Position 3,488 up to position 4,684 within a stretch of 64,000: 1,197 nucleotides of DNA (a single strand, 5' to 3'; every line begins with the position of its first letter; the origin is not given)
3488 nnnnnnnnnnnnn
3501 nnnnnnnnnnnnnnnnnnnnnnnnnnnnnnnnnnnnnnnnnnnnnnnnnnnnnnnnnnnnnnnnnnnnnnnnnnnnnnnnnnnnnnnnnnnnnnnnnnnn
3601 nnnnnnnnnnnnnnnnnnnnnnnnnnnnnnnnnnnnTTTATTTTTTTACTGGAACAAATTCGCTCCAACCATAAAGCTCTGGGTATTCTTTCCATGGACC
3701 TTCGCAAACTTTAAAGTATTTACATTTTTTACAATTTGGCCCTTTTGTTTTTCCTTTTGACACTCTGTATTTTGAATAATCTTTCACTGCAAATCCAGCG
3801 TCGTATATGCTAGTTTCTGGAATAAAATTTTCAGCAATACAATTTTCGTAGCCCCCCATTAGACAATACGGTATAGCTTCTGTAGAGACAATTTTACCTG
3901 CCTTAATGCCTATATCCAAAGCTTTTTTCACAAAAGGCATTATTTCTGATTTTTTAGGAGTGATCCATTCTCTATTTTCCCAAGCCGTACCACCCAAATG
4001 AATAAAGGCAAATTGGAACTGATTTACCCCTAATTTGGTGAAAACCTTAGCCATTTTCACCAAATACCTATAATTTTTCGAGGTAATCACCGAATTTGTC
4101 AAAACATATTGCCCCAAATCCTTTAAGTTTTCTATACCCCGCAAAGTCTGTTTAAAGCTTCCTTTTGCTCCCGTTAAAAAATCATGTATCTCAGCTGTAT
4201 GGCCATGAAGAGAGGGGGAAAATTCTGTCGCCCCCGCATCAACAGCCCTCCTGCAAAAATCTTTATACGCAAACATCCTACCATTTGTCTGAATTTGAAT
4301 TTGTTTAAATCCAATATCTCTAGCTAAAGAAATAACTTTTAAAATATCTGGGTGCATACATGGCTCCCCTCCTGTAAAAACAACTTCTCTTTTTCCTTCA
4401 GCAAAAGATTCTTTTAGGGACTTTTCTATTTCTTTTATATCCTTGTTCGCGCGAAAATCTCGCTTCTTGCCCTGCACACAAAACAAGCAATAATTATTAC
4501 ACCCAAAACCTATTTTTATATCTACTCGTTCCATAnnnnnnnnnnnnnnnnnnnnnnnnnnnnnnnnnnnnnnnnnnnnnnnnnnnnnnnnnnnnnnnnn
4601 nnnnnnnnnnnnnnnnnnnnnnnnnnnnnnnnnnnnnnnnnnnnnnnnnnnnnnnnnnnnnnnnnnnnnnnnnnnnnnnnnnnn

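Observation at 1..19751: Expanded His-Xaa-Ser-type RiPP cluster with 11 radical-SAM domains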

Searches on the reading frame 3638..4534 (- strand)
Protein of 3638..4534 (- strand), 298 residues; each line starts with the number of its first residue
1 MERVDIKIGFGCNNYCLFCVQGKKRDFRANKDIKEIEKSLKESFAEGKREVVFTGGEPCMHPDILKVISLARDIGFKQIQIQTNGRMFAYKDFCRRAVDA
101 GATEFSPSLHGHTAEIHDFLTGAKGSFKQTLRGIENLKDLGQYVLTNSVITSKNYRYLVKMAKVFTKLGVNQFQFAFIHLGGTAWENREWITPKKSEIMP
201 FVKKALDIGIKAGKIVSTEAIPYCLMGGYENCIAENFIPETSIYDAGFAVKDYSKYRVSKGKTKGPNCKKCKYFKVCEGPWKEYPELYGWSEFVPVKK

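Call 5: search_protein_families(library=ncbifam, proteins=[window:3638-4534:-], max_evalue=0.01)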
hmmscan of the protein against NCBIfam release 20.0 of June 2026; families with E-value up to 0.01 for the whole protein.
window:3638-4534:- (298 aa): 66 families (the best 25 are shown)
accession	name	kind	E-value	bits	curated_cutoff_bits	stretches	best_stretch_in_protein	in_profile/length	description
NF038332.1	rSAM_rare_HxsC4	exception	3.1e-46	158.1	500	2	2-208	14-224/335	radical SAM protein HxsC4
TIGR03977.1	rSAM_pair_HxsC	equivalog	1.7e-28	99.3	267.9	1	12-227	35-254/292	His-Xaa-Ser system radical SAM maturase HxsC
TIGR04545.1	rSAM_ahbD_hemeb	equivalog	7.7e-24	84.8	500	1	8-184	6-181/339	heme b synthase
TIGR04053.2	TIGR04053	equivalog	6.5e-22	78.3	395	1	42-204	51-212/366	TIGR04053 family radical SAM/SPASM domain-containing protein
TIGR04466.1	rSAM_BlsE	equivalog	7.2e-22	78.3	400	1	6-181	7-178/327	cytosylglucuronate decarboxylase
NF045574.1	sacti_mat_StsB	exception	3.4e-20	72.3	625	1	6-175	100-266/466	StsB family radical SAM/SPASM domain sactipeptide maturase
TIGR04251.1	SCM_rSAM_ScmF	equivalog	7.3e-20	71.6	400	1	9-178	11-182/353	SynChlorMet cassette radical SAM/SPASM protein ScmF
TIGR02668.1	moaA_archaeal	equivalog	2.3e-18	66.2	325.25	1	4-175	12-183/303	GTP 3',8-cyclase MoaA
TIGR04051.1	rSAM_NirJ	equivalog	2.7e-17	62.8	515.45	1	12-189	12-187/354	heme d1 biosynthesis radical SAM protein NirJ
TIGR04303.1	GeoRSP_rSAM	equivalog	9.5e-17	61.5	400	1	8-206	11-205/325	GeoRSP system radical SAM/SPASM protein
TIGR04054.1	rSAM_NirJ1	equivalog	1.5e-16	60.1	650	1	11-180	45-212/387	putative heme d1 biosynthesis radical SAM protein NirJ1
TIGR04347.1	pseudo_SAM_Halo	equivalog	1.9e-16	60.3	525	1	11-186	47-220/390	TIGR04347 family pseudo-SAM/SPASM protein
TIGR04317.1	W_rSAM_matur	equivalog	3.7e-16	59.2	380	1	4-176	6-182/349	tungsten cofactor oxidoreductase radical SAM maturase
NF045646.2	rSAM_Se_TrsS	equivalog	6.5e-16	57.9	490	1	8-160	92-246/441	radical SAM (seleno)protein TrsS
TIGR02666.1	moaA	equivalog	7.6e-16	58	284.05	1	11-179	19-194/336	GTP 3',8-cyclase MoaA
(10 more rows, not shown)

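Call 7: search_protein_families(library=pfam, proteins=[window:3638-4534:-], max_evalue=0.01)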
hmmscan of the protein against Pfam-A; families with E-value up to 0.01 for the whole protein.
window:3638-4534:- (298 aa): 2 families
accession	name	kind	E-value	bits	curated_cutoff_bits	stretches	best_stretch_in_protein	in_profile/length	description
PF04055.27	Radical_SAM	-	3e-24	86.5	29.5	1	7-150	2-150/166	Radical SAM superfamily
PF13353.11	Fer4_12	-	0.00026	21.8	22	1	11-75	14-81/137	4Fe-4S single cluster domain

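Call 22: find_encoding_contigs(protein=window:3638-4534:-, flank=10000, max_places=3)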
Protein window:3638-4534:- (298 aa): 6 contigs read that carry it; 3 places shown.
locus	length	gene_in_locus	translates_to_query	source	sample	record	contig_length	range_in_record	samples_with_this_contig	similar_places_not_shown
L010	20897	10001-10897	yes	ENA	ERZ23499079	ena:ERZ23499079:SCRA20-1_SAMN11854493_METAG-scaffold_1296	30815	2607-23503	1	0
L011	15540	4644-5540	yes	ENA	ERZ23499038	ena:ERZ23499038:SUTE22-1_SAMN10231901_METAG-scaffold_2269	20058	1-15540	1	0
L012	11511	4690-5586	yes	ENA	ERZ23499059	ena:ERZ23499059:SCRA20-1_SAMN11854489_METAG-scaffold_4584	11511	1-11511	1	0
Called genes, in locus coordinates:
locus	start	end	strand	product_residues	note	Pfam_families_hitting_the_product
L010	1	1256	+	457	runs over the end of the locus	PF02310:B12-binding, PF04055:Radical_SAM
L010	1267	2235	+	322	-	-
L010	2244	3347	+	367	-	PF04055:Radical_SAM, PF13186:SPASM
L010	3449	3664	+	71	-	-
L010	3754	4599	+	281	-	PF04055:Radical_SAM, PF13353:Fer4_12 (weak)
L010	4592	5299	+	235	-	-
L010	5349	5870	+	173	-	PF04101:Glyco_tran_28_C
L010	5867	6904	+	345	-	PF00814:TsaD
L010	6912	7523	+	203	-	PF01300:Sua5_yciO_yrdC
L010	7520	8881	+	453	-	PF04055:Radical_SAM, PF13353:Fer4_12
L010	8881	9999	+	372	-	PF04055:Radical_SAM, PF13186:SPASM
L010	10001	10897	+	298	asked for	PF04055:Radical_SAM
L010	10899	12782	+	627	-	PF04055:Radical_SAM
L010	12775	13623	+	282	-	PF04055:Radical_SAM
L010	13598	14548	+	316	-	PF04055:Radical_SAM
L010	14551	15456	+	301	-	PF04055:Radical_SAM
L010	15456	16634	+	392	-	PF01478:Peptidase_A24 (weak)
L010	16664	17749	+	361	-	PF25788:Ig_Rha78A_N (weak), PF18911:PKD_4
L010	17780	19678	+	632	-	PF25062:ARM_TT21_N (faint), PF12569:NatA_aux_su (faint), PF13424:TPR_12 (weak), PF00515:TPR_1, PF07719:TPR_2 (weak), PF13181:TPR_8 (weak), PF13414:TPR_11 (weak), PF14559:TPR_19 (weak), +6 more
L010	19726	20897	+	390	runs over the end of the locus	PF03979:Sigma70_r1_1, PF00140:Sigma70_r1_2, PF04542:Sigma70_r2, PF04539:Sigma70_r3, PF04545:Sigma70_r4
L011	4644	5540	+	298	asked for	PF04055:Radical_SAM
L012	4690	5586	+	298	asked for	PF04055:Radical_SAM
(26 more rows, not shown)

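Call 29: find_homologous_proteins(query=window:3638-4534:-, max_evalue=1e-10)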
Query window:3638-4534:- (298 aa): 1740 proteins with E <= 1e-10 among 2137 candidates; the best 120 are listed.
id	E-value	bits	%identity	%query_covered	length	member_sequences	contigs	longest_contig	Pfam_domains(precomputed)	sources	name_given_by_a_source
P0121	2.7e-204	695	100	100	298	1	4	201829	PF04055.28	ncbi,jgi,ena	-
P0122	1.2e-146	506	69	100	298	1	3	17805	PF04055.28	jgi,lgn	-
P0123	9.5e-146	503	71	99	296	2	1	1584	PF04055.28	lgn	-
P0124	6.8e-145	500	69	100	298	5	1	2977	PF04055.28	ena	-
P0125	2.0e-143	495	67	100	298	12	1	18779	PF04055.28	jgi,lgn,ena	-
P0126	2.9e-143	494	69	100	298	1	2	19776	PF04055.28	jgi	-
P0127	1.1e-142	493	68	100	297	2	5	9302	PF04055.28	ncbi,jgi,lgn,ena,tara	tara:strand:+ start:126 stop:1019 length:894 start_codon:yes stop_codon:yes gene_type:complete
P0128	4.5e-142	491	68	100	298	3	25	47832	PF04055.28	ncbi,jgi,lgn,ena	-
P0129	5.6e-141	487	67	100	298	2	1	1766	PF04055.28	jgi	-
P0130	3.4e-140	484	66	100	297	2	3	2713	PF04055.28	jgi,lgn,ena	jgi:MoaA/NifB/PqqE/SkfB family radical SAM enzyme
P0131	4.4e-140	484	69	100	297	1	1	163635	PF04055.28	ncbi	-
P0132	2.3e-139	482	67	100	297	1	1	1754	PF04055.28,PF13353.12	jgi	-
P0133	1.3e-138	479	66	100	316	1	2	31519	PF04055.28,PF13353.12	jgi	jgi:MoaA/NifB/PqqE/SkfB family radical SAM enzyme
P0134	2.5e-138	478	67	99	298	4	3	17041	PF04055.28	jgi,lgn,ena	-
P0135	3.0e-138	478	65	100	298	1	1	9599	PF04055.28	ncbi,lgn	-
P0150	4.9e-136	471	66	100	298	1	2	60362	PF04055.28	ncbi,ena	-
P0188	6.3e-133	461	64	100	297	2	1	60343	PF04055.28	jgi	jgi:MoaA/NifB/PqqE/SkfB family radical SAM enzyme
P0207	1.0e-131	457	65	100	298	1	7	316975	PF04055.28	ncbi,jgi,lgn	jgi:MoaA/NifB/PqqE/SkfB family radical SAM enzyme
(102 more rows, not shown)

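Call 30: find_encoding_contigs(protein=P0150, flank=10000, max_places=1)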
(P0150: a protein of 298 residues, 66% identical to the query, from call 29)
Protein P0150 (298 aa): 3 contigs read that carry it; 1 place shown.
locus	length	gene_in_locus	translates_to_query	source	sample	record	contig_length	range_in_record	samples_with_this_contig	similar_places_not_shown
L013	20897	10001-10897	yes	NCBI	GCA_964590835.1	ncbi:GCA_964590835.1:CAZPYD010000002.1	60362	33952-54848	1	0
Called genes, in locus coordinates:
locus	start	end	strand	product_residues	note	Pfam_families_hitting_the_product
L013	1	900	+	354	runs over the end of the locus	PF13439:Glyco_transf_4 (weak), PF00534:Glycos_transf_1, PF13692:Glyco_trans_1_4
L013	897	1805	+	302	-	PF04055:Radical_SAM, PF13186:SPASM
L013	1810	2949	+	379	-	PF04101:Glyco_tran_28_C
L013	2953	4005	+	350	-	PF00814:TsaD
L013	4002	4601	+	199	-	PF01300:Sua5_yciO_yrdC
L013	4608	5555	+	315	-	PF01136:Peptidase_U32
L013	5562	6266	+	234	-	-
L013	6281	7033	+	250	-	-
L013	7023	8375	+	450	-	PF13353:Fer4_12, PF04055:Radical_SAM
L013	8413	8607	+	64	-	-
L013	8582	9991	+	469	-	PF04055:Radical_SAM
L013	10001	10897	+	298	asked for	PF04055:Radical_SAM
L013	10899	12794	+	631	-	PF04055:Radical_SAM, PF13353:Fer4_12 (faint), PF04055:Radical_SAM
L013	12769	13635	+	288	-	PF04055:Radical_SAM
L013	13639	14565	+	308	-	PF04055:Radical_SAM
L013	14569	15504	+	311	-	PF04055:Radical_SAM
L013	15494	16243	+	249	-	PF01478:Peptidase_A24 (weak)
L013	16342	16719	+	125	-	-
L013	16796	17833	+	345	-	PF25788:Ig_Rha78A_N, PF18911:PKD_4 (weak)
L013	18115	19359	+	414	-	PF03979:Sigma70_r1_1, PF00140:Sigma70_r1_2, PF04542:Sigma70_r2, PF04539:Sigma70_r3, PF04545:Sigma70_r4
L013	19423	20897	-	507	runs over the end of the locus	PF00239:Resolvase, PF07508:Recombinase, PF13408:Zn_ribbon_recom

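Call 31: find_encoding_contigs(protein=P0207, flank=10000, max_places=1)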
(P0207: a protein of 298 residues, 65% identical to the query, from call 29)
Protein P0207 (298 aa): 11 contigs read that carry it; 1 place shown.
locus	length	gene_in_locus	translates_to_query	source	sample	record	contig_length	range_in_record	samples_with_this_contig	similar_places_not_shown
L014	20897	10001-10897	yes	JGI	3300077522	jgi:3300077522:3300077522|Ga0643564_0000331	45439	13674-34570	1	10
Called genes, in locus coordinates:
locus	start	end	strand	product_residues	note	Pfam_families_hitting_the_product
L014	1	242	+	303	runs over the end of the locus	PF04055:Radical_SAM, PF13186:SPASM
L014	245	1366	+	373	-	PF04101:Glyco_tran_28_C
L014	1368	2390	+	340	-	PF04055:Radical_SAM, PF13353:Fer4_12 (weak)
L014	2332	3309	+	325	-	PF00535:Glycos_transf_2, PF10111:Glyco_tranf_2_2, PF13641:Glyco_tranf_2_3 (faint)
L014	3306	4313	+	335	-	PF00814:TsaD, PF22521:HypF_C_2 (weak)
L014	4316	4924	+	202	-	PF01300:Sua5_yciO_yrdC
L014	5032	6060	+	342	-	PF04055:Radical_SAM, PF13186:SPASM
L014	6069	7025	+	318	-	PF01408:GFO_IDH_MocA, PF02894:GFO_IDH_MocA_C, PF22725:GFO_IDH_MocA_C3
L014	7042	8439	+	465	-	PF04055:Radical_SAM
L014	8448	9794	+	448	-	PF04055:Radical_SAM, PF13353:Fer4_12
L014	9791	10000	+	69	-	-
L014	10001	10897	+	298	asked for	PF04055:Radical_SAM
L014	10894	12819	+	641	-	PF04055:Radical_SAM, PF13353:Fer4_12 (faint), PF04055:Radical_SAM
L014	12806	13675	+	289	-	PF04055:Radical_SAM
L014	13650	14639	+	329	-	-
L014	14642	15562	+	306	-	PF04055:Radical_SAM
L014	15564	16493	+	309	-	PF04055:Radical_SAM, PF13353:Fer4_12 (weak)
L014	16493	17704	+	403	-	-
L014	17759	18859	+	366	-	PF25788:Ig_Rha78A_N (weak), PF18911:PKD_4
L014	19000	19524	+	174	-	-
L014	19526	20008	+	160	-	-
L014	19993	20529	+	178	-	PF07963:N_methyl (weak)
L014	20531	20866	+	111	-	-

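Call 32: find_encoding_contigs(protein=P0131, flank=10000, max_places=1)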
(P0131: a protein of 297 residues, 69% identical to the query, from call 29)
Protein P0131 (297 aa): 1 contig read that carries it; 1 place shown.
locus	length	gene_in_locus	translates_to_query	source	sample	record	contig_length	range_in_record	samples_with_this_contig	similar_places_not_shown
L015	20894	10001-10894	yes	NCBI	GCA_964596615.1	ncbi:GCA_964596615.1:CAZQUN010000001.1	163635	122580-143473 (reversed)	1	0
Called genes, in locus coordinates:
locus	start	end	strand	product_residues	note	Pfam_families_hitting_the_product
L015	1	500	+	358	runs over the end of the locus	PF13439:Glyco_transf_4 (weak), PF00534:Glycos_transf_1, PF13692:Glyco_trans_1_4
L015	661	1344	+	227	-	-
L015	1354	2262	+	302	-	PF04055:Radical_SAM, PF13186:SPASM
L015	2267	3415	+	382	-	PF04101:Glyco_tran_28_C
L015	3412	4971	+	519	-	PF04055:Radical_SAM, PF00535:Glycos_transf_2, PF10111:Glyco_tranf_2_2, PF13641:Glyco_tranf_2_3 (faint), PF02709:Glyco_transf_7C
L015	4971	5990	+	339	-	PF00814:TsaD, PF22521:HypF_C_2 (weak)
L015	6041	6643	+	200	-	-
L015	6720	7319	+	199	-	PF01300:Sua5_yciO_yrdC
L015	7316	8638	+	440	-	PF04055:Radical_SAM, PF13353:Fer4_12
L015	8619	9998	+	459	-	PF04055:Radical_SAM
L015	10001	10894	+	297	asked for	PF04055:Radical_SAM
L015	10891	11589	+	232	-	-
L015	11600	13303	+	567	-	PF04055:Radical_SAM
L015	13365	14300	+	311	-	-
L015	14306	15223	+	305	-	PF04055:Radical_SAM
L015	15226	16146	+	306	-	PF04055:Radical_SAM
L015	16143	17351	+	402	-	-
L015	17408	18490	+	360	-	PF25788:Ig_Rha78A_N, PF18911:PKD_4, PF00801:PKD (weak)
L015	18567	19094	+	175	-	PF07963:N_methyl (weak)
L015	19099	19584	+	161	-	PF07963:N_methyl (faint)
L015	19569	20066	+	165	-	PF07963:N_methyl (weak)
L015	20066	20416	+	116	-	-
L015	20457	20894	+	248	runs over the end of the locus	PF13365:Trypsin_2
